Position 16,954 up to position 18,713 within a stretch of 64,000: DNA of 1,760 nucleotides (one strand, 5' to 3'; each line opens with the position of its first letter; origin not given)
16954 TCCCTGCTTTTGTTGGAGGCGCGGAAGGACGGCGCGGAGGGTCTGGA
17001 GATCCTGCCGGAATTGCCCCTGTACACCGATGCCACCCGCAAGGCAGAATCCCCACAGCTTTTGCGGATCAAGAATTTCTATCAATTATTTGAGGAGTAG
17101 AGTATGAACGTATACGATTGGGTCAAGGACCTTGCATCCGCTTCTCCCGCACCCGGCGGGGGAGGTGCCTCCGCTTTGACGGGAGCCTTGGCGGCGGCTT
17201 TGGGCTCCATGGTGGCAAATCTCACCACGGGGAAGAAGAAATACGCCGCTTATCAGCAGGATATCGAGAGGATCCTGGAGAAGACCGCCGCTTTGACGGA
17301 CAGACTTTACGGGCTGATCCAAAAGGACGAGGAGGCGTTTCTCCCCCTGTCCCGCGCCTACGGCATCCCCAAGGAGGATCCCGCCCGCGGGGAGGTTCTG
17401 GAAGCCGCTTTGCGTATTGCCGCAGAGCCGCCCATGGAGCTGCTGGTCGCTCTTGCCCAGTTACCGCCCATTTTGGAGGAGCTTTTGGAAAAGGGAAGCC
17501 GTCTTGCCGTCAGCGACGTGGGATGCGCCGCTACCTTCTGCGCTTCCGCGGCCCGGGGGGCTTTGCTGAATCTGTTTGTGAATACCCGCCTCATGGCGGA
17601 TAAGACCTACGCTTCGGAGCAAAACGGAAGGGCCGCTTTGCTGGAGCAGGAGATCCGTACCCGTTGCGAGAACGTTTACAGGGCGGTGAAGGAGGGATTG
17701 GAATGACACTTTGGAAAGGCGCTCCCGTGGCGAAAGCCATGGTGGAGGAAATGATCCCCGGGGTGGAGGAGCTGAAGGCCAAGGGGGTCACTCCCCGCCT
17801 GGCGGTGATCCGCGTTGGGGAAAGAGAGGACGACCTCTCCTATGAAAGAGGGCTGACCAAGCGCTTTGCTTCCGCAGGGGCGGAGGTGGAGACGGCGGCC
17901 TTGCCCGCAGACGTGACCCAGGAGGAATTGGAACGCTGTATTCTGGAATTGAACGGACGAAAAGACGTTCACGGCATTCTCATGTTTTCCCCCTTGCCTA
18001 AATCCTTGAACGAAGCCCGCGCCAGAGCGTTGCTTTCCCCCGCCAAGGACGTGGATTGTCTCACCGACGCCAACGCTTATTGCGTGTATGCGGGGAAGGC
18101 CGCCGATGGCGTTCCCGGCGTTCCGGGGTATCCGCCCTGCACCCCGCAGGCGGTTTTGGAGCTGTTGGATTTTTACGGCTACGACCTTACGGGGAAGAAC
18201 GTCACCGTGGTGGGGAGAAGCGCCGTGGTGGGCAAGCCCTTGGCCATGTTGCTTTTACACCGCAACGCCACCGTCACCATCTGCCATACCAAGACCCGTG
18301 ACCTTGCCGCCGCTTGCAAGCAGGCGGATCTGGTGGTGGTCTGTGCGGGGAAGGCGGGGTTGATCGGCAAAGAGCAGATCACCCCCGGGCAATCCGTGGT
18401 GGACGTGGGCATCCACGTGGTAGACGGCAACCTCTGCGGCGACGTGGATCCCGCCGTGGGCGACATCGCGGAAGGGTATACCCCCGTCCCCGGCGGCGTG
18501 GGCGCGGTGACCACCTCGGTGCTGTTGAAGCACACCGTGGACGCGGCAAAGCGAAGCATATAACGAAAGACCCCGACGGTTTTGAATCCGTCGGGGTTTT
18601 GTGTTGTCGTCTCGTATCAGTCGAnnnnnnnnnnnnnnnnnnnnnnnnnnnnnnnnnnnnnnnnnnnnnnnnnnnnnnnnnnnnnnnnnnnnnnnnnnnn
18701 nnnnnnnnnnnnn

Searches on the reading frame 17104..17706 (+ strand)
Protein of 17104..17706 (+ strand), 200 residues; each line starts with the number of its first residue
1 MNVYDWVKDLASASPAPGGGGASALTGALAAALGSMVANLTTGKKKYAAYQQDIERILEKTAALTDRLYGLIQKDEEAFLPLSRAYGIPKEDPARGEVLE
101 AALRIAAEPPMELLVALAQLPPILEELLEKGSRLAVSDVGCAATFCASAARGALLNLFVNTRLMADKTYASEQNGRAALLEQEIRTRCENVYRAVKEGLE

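Call 10: search_protein_families(library=pfam, proteins=[window:17104-17706:+], max_evalue=0.001)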
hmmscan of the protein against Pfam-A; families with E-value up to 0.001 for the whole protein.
window:17104-17706:+ (200 aa): 1 family
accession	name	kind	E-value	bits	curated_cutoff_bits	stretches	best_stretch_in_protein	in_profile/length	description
PF04961.17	FTCD_C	-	2.6e-54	184.2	24.5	1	3-176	2-179/182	Formiminotransferase-cyclodeaminase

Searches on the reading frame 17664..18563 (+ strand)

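Call 10: search_protein_families(library=pfam, proteins=[window:17664-18563:+], max_evalue=0.001)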
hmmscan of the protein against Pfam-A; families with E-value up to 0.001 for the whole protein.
window:17664-18563:+ (299 aa): 2 families
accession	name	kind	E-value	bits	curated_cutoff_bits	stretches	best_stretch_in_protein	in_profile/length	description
PF02882.25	THF_DHG_CYH_C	-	3.8e-53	179.5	27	1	153-297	12-158/160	Tetrahydrofolate dehydrogenase/cyclohydrolase, NAD(P)-binding domain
PF00763.28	THF_DHG_CYH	-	1.3e-28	100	32.8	1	18-131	2-115/115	Tetrahydrofolate dehydrogenase/cyclohydrolase, catalytic domain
